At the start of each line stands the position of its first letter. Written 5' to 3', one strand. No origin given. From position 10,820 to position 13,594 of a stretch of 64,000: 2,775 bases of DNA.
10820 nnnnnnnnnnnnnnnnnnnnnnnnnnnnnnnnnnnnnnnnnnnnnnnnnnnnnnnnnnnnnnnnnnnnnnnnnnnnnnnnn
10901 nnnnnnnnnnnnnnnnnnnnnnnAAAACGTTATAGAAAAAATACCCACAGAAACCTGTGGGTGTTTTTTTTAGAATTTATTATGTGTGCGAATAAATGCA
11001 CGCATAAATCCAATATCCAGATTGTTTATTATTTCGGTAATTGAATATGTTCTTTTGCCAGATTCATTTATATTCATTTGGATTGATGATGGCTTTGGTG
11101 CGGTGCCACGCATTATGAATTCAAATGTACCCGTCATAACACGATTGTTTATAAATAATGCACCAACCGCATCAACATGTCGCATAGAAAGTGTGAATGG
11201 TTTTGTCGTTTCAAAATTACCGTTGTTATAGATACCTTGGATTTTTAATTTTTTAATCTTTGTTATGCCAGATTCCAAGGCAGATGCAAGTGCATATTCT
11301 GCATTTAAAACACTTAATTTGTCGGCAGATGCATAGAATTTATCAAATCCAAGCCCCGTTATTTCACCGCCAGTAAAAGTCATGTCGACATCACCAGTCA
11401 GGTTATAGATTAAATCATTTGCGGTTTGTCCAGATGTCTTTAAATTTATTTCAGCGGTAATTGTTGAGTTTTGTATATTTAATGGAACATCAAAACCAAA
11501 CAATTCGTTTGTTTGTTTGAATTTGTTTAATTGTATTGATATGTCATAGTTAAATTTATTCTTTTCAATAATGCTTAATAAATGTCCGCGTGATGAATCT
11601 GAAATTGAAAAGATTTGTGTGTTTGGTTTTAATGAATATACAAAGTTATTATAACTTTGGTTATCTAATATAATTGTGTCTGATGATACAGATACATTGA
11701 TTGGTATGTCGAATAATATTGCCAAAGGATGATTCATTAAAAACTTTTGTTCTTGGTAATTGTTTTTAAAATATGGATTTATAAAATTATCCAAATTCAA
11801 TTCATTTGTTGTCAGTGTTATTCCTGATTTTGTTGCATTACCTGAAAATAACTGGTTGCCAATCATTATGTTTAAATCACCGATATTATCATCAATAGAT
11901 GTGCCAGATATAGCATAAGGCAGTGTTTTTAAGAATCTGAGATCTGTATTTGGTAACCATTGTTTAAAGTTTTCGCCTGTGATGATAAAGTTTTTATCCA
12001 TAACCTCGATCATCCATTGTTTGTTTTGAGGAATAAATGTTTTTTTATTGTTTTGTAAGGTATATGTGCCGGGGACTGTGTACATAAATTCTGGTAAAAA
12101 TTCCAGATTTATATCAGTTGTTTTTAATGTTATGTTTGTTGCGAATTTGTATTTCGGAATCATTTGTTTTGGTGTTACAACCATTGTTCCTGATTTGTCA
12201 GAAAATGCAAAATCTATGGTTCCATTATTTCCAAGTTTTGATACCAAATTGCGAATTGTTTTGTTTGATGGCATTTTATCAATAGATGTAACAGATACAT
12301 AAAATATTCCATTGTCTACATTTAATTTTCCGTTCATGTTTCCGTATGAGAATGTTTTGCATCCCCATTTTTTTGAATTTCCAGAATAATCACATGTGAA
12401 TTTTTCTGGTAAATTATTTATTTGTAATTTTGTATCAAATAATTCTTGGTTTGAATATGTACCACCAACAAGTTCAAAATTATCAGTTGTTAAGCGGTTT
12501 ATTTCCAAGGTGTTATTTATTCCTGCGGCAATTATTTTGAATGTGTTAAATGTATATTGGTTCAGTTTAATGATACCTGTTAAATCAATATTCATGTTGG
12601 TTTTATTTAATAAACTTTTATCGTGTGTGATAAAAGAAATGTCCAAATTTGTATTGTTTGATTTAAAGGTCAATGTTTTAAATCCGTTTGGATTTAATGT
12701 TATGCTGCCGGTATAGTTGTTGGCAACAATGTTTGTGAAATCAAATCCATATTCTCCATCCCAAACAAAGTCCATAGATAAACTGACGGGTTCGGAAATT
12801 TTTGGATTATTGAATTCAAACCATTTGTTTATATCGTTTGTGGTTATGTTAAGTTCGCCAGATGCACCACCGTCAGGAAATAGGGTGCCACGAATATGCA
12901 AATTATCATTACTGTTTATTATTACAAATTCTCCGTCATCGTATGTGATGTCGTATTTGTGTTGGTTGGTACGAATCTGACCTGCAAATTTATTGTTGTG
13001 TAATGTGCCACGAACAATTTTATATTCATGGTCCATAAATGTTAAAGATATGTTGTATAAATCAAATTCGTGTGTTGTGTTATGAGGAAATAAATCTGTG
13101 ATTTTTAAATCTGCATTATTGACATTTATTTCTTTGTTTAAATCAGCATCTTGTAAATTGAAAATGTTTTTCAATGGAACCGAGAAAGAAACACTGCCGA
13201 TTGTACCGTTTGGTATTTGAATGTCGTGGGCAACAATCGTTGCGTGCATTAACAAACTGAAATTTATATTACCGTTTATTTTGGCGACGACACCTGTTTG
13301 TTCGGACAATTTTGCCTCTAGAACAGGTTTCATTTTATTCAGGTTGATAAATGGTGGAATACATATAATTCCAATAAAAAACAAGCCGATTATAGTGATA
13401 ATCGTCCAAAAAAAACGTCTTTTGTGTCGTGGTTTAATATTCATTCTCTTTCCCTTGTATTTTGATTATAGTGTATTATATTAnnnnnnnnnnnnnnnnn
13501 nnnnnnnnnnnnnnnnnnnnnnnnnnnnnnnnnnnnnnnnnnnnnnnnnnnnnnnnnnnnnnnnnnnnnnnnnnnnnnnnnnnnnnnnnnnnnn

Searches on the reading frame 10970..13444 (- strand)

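Call 10: search_protein_families(library=ncbifam, proteins=[window:10970-13444:-])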
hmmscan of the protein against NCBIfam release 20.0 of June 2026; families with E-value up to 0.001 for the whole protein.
window:10970-13444:- (824 aa): 0 families

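Call 48: search_protein_families(library=pfam, proteins=[window:10970-13444:-])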
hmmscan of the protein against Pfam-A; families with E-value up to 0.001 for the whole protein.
window:10970-13444:- (824 aa): 1 family
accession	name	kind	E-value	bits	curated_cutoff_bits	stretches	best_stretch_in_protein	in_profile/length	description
PF05170.20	AsmA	-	3.1e-08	33.4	29.8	1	662-747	528-605/607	AsmA family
